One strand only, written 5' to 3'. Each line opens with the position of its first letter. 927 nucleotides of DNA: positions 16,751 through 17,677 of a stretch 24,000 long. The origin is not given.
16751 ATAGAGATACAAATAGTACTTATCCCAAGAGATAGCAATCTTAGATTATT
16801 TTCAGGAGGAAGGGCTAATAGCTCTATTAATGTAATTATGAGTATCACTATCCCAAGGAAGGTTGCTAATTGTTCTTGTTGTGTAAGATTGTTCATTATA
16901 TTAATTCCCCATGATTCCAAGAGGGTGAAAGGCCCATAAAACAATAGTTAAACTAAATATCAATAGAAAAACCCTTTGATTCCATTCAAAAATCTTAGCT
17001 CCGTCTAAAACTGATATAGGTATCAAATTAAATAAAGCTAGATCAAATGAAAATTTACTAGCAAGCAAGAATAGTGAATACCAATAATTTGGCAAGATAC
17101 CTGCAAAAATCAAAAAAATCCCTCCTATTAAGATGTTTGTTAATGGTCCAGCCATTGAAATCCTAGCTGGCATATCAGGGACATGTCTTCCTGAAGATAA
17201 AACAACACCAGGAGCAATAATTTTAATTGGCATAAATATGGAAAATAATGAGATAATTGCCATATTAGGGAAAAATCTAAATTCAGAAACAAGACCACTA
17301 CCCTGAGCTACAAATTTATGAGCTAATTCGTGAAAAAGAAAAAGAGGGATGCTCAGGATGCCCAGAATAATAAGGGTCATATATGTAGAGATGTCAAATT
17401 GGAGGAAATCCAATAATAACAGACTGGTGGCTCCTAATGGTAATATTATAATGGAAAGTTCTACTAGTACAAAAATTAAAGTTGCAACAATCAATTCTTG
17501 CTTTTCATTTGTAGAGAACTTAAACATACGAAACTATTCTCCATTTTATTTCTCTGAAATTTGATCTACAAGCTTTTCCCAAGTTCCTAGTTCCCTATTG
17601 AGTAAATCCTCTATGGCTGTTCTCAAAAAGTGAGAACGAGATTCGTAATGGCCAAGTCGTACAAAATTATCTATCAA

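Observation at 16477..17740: Tightly coupled operon: RHH DNA-binding protein - minimal M50 site-2 protease - two-TM protein ending in a perfect AN1 zinc finger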

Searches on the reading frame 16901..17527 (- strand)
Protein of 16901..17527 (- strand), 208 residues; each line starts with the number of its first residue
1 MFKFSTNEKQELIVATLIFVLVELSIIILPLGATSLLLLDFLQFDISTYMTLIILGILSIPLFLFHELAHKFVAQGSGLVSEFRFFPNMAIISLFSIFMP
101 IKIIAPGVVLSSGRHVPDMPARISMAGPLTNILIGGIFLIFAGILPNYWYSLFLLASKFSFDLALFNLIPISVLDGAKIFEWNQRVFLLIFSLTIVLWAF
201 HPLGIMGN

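Call 3: search_protein_families(library=pfam, proteins=[window:16901-17527:-], max_evalue=0.1)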
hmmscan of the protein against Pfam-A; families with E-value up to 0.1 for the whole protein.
window:16901-17527:- (208 aa): 1 family
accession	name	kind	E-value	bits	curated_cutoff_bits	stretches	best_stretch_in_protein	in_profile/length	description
PF02163.28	Peptidase_M50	-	6e-07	29.5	27.2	1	149-181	159-191/221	Peptidase family M50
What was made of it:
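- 16901..17527 (-): Minimal M50/site-2 protease, 208 aa, with 5 TM helices plus a re-entrant beta/helix element. Topology is N-in/C-out. Pfam PF02163 scores 29.5 against a cut-off of 27.2 (call 3).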

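Call 28: find_homologous_proteins(query=window:16901-17527:-)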
Query window:16901-17527:- (208 aa): 1539 proteins with E <= 0.001 among 5137 candidates; the best 120 are listed.
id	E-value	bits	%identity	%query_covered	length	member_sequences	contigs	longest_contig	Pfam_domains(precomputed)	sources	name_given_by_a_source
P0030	1.3e-123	428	100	100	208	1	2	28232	PF02163.29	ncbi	ncbi:MAG: hypothetical protein ACFFAJ_03355 [Candidatus Hodarchaeota archaeon]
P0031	7.2e-106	370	87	100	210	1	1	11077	PF02163.29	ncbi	ncbi:MAG: hypothetical protein ACFE9L_13965 [Candidatus Hodarchaeota archaeon]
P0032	5.2e-88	312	74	100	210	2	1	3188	PF02163.29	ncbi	ncbi:MAG: hypothetical protein ACFFDT_30990 [Candidatus Hodarchaeota archaeon]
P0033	1.5e-86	307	73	100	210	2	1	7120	PF02163.29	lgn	-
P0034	5.2e-83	296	71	100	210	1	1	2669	PF02163.29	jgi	jgi:Zn-dependent protease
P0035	8.2e-73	262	63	99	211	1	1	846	PF02163.29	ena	-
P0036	6.2e-70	253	61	100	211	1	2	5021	PF02163.29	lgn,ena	-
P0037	1.1e-69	252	62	100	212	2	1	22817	PF02163.29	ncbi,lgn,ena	-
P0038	2.5e-69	251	62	100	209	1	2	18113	PF02163.29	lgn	-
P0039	1.7e-67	245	62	100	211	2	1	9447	PF02163.29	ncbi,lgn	-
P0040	1.9e-67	245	60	100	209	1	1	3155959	PF02163.29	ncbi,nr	ncbi:MAG: hypothetical protein JSV04_03440 [Candidatus Heimdallarchaeota archaeon]|nr:MAG: hypotheti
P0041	2.0e-67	245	61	100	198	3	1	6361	PF02163.29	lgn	-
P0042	3.1e-67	244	60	100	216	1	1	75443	PF02163.29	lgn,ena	-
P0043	5.2e-66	240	62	100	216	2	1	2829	PF02163.29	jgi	jgi:Zn-dependent protease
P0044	2.7e-65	238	59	99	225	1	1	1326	PF02163.29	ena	-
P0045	3.1e-65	238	59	100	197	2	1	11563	PF02163.29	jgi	jgi:Zn-dependent protease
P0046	3.9e-65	237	60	100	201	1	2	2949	PF02163.29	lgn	-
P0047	8.5e-65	236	60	98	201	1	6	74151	PF02163.29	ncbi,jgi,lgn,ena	-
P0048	1.1e-64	236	61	100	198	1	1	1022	PF02163.29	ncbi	-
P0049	3.9e-64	234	59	100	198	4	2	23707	PF02163.29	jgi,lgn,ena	-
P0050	7.5e-64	233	56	100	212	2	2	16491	PF02163.29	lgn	-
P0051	2.0e-62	229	60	100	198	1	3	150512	PF02163.29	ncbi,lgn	-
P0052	2.2e-62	228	55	99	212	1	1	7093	PF02163.29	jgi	jgi:Zn-dependent protease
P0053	2.7e-62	228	59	100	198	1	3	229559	PF02163.29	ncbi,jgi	ncbi:MAG: hypothetical protein ACXAC8_00590 [Candidatus Hodarchaeales archaeon]|jgi:Zn-dependent pro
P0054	3.1e-62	228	60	100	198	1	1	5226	PF02163.29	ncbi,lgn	-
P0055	3.4e-62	228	57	100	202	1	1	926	PF02163.29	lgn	-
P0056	9.9e-62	226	59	100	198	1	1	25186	PF02163.29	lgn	-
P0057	1.4e-61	226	56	100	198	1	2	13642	PF02163.29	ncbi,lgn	ncbi:MAG: hypothetical protein ACFFC6_11050 [Promethearchaeota archaeon]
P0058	2.5e-61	225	60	100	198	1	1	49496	PF02163.29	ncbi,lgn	ncbi:MAG: hypothetical protein ACFFAE_01405 [Candidatus Hodarchaeota archaeon]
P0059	6.3e-61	224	58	100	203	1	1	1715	PF02163.29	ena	-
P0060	6.4e-61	224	54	100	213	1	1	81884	PF02163.29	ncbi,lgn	ncbi:MAG: hypothetical protein ACFFFG_13645 [Candidatus Thorarchaeota archaeon]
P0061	1.5e-60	222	58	100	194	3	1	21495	PF02163.29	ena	-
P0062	5.0e-60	221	57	99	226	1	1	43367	PF02163.29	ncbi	-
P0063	5.8e-60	221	56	99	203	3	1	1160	PF02163.29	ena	-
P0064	1.1e-59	220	56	100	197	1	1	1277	PF02163.29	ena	-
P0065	3.3e-59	218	58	100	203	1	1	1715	PF02163.29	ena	-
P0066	5.6e-59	217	54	100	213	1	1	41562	PF02163.29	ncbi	ncbi:MAG: hypothetical protein ACFFE8_07760 [Candidatus Heimdallarchaeota archaeon]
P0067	8.9e-59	217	56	100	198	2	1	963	PF02163.29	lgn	-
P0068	1.1e-58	216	56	100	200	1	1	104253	PF02163.29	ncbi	ncbi:MAG: hypothetical protein ACFFB5_21055 [Promethearchaeota archaeon]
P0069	7.8e-58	214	57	100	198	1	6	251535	PF02163.29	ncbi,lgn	ncbi:MAG: hypothetical protein ACFFB2_05455 [Promethearchaeota archaeon]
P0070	8.1e-58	213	55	100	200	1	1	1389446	PF02163.29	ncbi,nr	ncbi:MAG: hypothetical protein JSU57_06530 [Candidatus Heimdallarchaeota archaeon]|nr:MAG: hypotheti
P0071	1.9e-57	212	56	99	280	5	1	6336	PF02163.29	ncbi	ncbi:MAG: M50 family metallopeptidase, partial [Candidatus Hodarchaeales archaeon]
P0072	1.7e-56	209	57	100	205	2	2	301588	PF02163.29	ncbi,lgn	-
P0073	3.1e-56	208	56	99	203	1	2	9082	PF02163.29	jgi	jgi:Zn-dependent protease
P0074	3.4e-54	202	54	97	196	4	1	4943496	PF02163.29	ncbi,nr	ncbi:MAG: hypothetical protein JSW11_06195 [Candidatus Heimdallarchaeota archaeon]|nr:MAG: hypotheti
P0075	2.0e-53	199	54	100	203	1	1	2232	PF02163.29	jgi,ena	-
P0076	7.8e-53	197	63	70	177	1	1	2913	PF02163.29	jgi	jgi:Zn-dependent protease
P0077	1.7e-52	196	53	100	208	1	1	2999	PF02163.29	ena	-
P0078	5.4e-52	194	50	100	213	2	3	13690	PF02163.29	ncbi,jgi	ncbi:MAG: hypothetical protein ACXAB2_02725 [Candidatus Hodarchaeales archaeon]|jgi:Zn-dependent pro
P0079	7.7e-52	194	50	100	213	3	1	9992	PF02163.29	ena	-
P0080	2.3e-51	192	64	69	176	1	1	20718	PF02163.29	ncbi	-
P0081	1.3e-50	190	61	76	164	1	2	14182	PF02163.29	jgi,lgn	jgi:Zn-dependent protease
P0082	2.3e-50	189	52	100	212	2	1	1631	PF02163.29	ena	-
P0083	4.4e-49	185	49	100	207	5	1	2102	PF02163.29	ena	-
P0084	6.8e-49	184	48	100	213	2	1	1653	PF02163.29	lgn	-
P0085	3.0e-47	179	52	98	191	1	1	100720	PF02163.29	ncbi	ncbi:MAG: hypothetical protein ACTSW1_04360 [Candidatus Hodarchaeales archaeon]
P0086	2.6e-45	173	47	98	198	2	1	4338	PF02163.29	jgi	jgi:Zn-dependent protease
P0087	3.2e-43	166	46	100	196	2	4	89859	PF02163.29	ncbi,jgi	ncbi:MAG: M50 family metallopeptidase [Candidatus Hodarchaeales archaeon]|jgi:Zn-dependent protease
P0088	3.7e-43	166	47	99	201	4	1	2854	PF02163.29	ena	-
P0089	4.7e-43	165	51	99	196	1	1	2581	PF02163.29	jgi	jgi:Zn-dependent protease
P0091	9.2e-41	158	44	99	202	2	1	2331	PF02163.29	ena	-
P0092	1.3e-40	157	65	59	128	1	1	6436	PF02163.29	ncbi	ncbi:MAG: hypothetical protein ACFFDI_19405, partial [Promethearchaeota archaeon]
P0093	1.6e-35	141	41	98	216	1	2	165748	PF02163.29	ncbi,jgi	ncbi:MAG: hypothetical protein ACXAEU_03485 [Candidatus Hodarchaeales archaeon]|jgi:Zn-dependent pro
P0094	5.8e-28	116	38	95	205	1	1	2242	PF02163.29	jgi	-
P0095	5.8e-28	116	40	96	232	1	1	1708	PF02163.29,PF01428.24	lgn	-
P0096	1.0e-27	115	38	94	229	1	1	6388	PF02163.29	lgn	-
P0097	1.5e-27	115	40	96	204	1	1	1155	PF02163.29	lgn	-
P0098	5.5e-27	113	37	94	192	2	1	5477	PF02163.29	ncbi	ncbi:MAG: Zn-dependent protease [Candidatus Geothermarchaeales archaeon]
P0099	1.2e-26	112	40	81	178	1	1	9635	PF02163.29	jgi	-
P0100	1.4e-26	112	39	89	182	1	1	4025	PF02163.29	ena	-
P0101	1.4e-26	112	41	95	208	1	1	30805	PF02163.29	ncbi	-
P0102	2.0e-26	111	45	65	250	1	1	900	PF02163.29,PF01428.24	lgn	-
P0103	3.0e-26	110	37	90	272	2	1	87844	PF02163.29,PF01428.24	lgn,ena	-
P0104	4.4e-26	110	39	99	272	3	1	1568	PF02163.29,PF01428.24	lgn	-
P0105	5.9e-26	109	39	96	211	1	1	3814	PF02163.29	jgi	jgi:Zn-dependent protease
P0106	1.1e-25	109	43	72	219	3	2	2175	PF02163.29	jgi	jgi:Zn-dependent protease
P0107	1.7e-25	108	38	93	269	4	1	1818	PF02163.29,PF01428.24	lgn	-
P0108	1.9e-25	108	38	96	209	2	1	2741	PF02163.29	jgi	jgi:Zn-dependent protease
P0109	2.2e-25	108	41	69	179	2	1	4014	PF02163.29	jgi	jgi:Zn-dependent protease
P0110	3.1e-25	107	33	97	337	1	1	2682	PF02163.29,PF01428.24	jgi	-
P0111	3.7e-25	107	39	95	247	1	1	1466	PF02163.29,PF01428.24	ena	-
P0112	4.6e-25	107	37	95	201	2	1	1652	PF02163.29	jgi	jgi:Zn-dependent protease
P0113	4.7e-25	107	37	95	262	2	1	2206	PF02163.29,PF01428.24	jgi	-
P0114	5.5e-25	106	43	73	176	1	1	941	PF02163.29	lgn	-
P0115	5.6e-25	106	38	95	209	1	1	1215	PF02163.29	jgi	-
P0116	5.6e-25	106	37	95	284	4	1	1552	PF02163.29,PF01428.24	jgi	-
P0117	7.0e-25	106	39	88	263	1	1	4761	PF02163.29,PF01428.24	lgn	-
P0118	7.2e-25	106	47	65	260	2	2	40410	PF02163.29,PF01428.24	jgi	jgi:Zn-dependent protease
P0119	9.6e-25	106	42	75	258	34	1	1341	PF02163.29,PF01428.24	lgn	-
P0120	1.0e-24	105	37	90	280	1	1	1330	PF02163.29,PF01428.24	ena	-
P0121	1.4e-24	105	38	95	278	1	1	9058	PF02163.29,PF01428.24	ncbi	-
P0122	1.4e-24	105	36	99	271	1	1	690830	PF02163.29,PF01428.24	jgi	-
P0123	1.5e-24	105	38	96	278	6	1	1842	PF02163.29,PF01428.24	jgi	-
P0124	1.8e-24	105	38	95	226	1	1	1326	PF02163.29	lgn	-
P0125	1.8e-24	105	41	72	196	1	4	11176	PF02163.29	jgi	jgi:Zn-dependent protease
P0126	4.5e-24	103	38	99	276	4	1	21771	PF02163.29,PF01428.24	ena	-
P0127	8.0e-24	103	41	78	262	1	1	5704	PF02163.29,PF01428.24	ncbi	-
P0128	1.1e-23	102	41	76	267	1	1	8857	PF02163.29,PF01428.24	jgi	jgi:Zn-dependent protease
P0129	1.1e-23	102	38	95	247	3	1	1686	PF02163.29,PF01428.24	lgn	-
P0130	1.2e-23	102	38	95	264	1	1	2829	PF01428.24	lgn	-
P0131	1.3e-23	102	39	96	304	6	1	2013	PF02163.29,PF01428.24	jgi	jgi:Zn-dependent protease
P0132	1.4e-23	102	43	70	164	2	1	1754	PF02163.29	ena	-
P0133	1.5e-23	102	39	94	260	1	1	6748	PF02163.29,PF01428.24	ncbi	-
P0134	1.6e-23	102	35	89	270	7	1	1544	PF02163.29,PF01428.24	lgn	-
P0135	1.9e-23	101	38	74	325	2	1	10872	PF02163.29,PF01428.24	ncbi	ncbi:MAG: AN1-type zinc finger domain-containing protein [Promethearchaeota archaeon]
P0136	1.9e-23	101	33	99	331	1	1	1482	PF02163.29,PF01428.24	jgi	jgi:Zn-dependent protease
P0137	2.3e-23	101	40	70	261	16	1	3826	PF02163.29,PF01428.24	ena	-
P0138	3.1e-23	101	38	94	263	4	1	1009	PF02163.29,PF01428.24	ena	-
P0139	3.2e-23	101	36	90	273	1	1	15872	PF02163.29,PF01428.24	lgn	-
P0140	3.5e-23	100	37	94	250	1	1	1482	PF02163.29,PF01428.24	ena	-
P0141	4.0e-23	100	40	91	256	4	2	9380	PF02163.29,PF01428.24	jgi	-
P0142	4.8e-23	100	35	93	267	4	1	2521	PF02163.29,PF01428.24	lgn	-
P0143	5.7e-23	100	40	65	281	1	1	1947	PF02163.29,PF01428.24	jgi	-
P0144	7.0e-23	99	42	63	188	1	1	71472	PF02163.29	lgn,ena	-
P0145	7.2e-23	99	41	67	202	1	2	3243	PF02163.29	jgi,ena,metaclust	metaclust:\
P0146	7.3e-23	99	47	66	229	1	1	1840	PF02163.29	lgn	-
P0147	8.2e-23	99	37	96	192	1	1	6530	PF02163.29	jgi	-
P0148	8.9e-23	99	44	61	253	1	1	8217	PF02163.29,PF01428.24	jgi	jgi:Zn-dependent protease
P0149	9.6e-23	99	44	65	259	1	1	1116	PF02163.29,PF01428.24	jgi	-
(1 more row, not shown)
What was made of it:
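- The window M50's nearest relatives outside the lineage (33-47% identity) are mostly proteins carrying both PF02163 and PF01428 (call 28).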

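Call 31: search_solved_structures(query=window:16901-17527:-, max_evalue=1, show_alignments=2)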
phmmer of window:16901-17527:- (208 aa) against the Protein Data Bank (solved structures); distinct sequences matched with E-value up to 1: 0.
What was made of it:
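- Closest known: Methanocaldococcus jannaschii S2P. Different: PDB gives no sequence-level hit (call 31).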

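Call 39: find_encoding_contigs(protein=P0101, flank=4000, max_places=2)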
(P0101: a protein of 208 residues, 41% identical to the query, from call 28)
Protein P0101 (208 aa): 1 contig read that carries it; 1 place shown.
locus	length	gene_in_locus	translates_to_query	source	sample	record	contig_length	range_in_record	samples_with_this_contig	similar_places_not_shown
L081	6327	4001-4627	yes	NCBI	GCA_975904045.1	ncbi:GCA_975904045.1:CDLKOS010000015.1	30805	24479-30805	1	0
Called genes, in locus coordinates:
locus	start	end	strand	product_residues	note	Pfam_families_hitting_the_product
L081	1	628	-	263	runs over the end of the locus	PF01135:PCMT, PF08704:GCD14, PF08241:Methyltransf_11 (weak), PF13649:Methyltransf_25 (weak), PF13847:Methyltransf_31 (weak)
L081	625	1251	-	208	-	-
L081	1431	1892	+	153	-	PF06177:QueT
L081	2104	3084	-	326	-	PF05569:Peptidase_M56 (weak), PF01435:Peptidase_M48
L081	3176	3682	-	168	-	PF19027:DUF5752 (faint)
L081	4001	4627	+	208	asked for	PF02163:Peptidase_M50 (weak)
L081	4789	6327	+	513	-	?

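Call 40: find_encoding_contigs(protein=P0144, flank=4000, max_places=2)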
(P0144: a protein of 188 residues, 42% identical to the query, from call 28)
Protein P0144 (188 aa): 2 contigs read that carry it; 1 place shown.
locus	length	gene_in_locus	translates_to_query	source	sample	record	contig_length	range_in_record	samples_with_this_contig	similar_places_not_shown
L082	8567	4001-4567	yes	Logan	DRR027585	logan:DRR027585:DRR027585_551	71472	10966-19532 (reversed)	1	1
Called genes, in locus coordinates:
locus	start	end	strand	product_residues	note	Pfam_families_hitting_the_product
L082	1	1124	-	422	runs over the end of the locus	PF00291:PALP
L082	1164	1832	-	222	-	PF07302:AroM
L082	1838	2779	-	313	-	PF06675:DUF1177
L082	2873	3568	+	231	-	-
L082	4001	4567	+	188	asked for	PF02163:Peptidase_M50 (faint)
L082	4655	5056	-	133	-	PF12172:zf-ChsH2, PF01796:OB_ChsH2_C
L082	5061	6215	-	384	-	PF00108:Thiolase_N, PF00109:ketoacyl-synt (faint), PF08545:ACP_syn_III (faint), PF02803:Thiolase_C, PF22691:Thiolase_C_1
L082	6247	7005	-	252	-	PF00378:ECH_1, PF16113:ECH_2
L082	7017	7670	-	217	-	PF00378:ECH_1, PF16113:ECH_2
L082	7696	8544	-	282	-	PF02737:3HCDH_N, PF03446:NAD_binding_2 (faint), PF00725:3HCDH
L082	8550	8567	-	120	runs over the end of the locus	-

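Call 42: predict_structure(alignment_id=A2)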
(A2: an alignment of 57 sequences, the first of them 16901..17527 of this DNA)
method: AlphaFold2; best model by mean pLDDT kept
length: 208 residues; sequences in the alignment: 57
mean_pLDDT: 92.8   pTM: 0.89
mean pLDDT of the five models: 92.8, 92.2, 92.0, 91.8, 90.8
residues with pLDDT >= 90: 165; 70-90: 41; 50-70: 2; < 50: 0
segments of 3 or more residues with pLDDT < 50: none
pLDDT, mean of each block of 10 residues (from residue 1): 86 97 91 77 88 97 97 94 94 90 88 89 97 98 95 97 95 92 97 97 90
secondary structure, 60 per line:
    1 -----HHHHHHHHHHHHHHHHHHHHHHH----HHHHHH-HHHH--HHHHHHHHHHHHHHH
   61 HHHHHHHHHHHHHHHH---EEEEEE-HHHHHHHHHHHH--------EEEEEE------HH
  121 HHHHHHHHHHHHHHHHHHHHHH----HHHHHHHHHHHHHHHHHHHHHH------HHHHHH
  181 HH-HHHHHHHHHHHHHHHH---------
elements in order: H6-28 H33-38 H40-43 H46-76 E80-85 H87-98 E107-112 H119-142 H147-168 H175-182 H184-199
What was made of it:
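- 16901..17527 (-): The AF2 model has pLDDT 92.8 and pTM 0.89 (call 42).
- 17318..17332 (-): HELAH zinc-binding/catalytic motif, residues 66-70, at the cytoplasmic end of TM2. The motif lies in helix 46-76 of the model (call 42).
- Closest known: Methanocaldococcus jannaschii S2P. Different: The window protease has 5 TM helices, with no CBS or PDZ domain, and only one helix after the DG motif (call 42).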

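Call 45: fold_search(model_id=the predicted structure, library=pdb)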
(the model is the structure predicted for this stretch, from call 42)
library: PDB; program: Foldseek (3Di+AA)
matches with E <= 10: 48; with E <= 0.001: 0
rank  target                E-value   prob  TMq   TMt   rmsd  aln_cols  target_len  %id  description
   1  3b4r_A                1.3e-03  1.00  0.43  0.41   7.3       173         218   21  Site-2 Protease from Methanocaldococcus jannaschii (released 2008-01-15)
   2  3b4r_B                9.2e-03  1.00  0.42  0.41   8.3       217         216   20  Site-2 Protease from Methanocaldococcus jannaschii (released 2008-01-15)
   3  8vjm_A                6.9e-02  0.99  0.40  0.30   7.6       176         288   19  SpoIVFB(E44Q variant):pro-sigmaK complex (released 2024-10-02)
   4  8vjl_A                7.3e-02  0.98  0.43  0.32   8.1       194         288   21  SpoIVFB:pro-sigmaK complex (released 2024-10-02)
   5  5a63_C                2.8e-01  0.21  0.24  0.22  15.0       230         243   13  Cryo-EM structure of the human gamma-secretase complex at 3.4 angstrom resolution. (released 2015-08-05)
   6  6z0c_B                1.3e+00  0.08  0.20  0.21  18.4       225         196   11  Structure of in silico modelled artificial Maquette-3 protein (released 2021-03-17)
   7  9pdq                  1.6e+00  0.08  0.20  0.09  19.4       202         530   14  Human OCTN2 bound to carnitine in the occluded conformation (released 2025-12-03)
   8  8hki_a                1.9e+00  0.07  0.20  0.15  16.3       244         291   12  Human TRiC open state (released 2023-12-13)
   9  6z0c_A                2.0e+00  0.06  0.20  0.21  18.6       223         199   10  Structure of in silico modelled artificial Maquette-3 protein (released 2021-03-17)
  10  6z0c_C                2.0e+00  0.05  0.17  0.18  18.2       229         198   11  Structure of in silico modelled artificial Maquette-3 protein (released 2021-03-17)
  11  6z0c_D                2.1e+00  0.06  0.20  0.21  17.4       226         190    9  Structure of in silico modelled artificial Maquette-3 protein (released 2021-03-17)
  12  8ucs_G                4.0e+00  0.03  0.18  0.15  23.8       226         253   12  Cryo-EM structure of the flagellar MotAB stator bound to FliG (released 2024-01-24)
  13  5tes_A                4.2e+00  0.15  0.19  0.11   6.0        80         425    8  TEV Cleaved Human ATP Citrate Lyase Bound to Citrate and ADP (released 2017-08-09)
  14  8tgi_B                4.2e+00  0.04  0.19  0.13  14.9       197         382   12  VMAT1 dimer with dopamine and reserpine (released 2024-03-20)
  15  1x04                  4.6e+00  0.02  0.13  0.13  27.2       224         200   11  Crystal structure of endophilin BAR domain (mutant) (released 2006-05-02)
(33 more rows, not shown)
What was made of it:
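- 16901..17527 (-): The top Foldseek PDB hits are MjS2P 3B4R and SpoIVFB 8VJM/8VJL (call 45).
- Closest known: Methanocaldococcus jannaschii S2P. Same: They are the top Foldseek hits, at probability 0.98-1.0 (call 45).
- SpoIVFB is among the top structural matches of the M50 model (call 45).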

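Call 55: search_protein_families(library=ncbifam, proteins=[window:16901-17527:-], max_evalue=0.1)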
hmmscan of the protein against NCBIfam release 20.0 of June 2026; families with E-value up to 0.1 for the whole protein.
window:16901-17527:- (208 aa): 3 families
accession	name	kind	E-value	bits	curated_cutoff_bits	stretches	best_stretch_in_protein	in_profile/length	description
NF041501.1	cola_mem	domain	1.1e-05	24.6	150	1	165-199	241-275/312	FGLLP motif-containing membrane protein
NF041824.1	daptide_HExxH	equivalog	0.00023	20.4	300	1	121-176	220-276/379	daptide biosynthesis intramembrane metalloprotease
TIGR00887.1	2A0109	equivalog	0.079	11.8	610.3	0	129-202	333-409/502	phosphate:H+ symporter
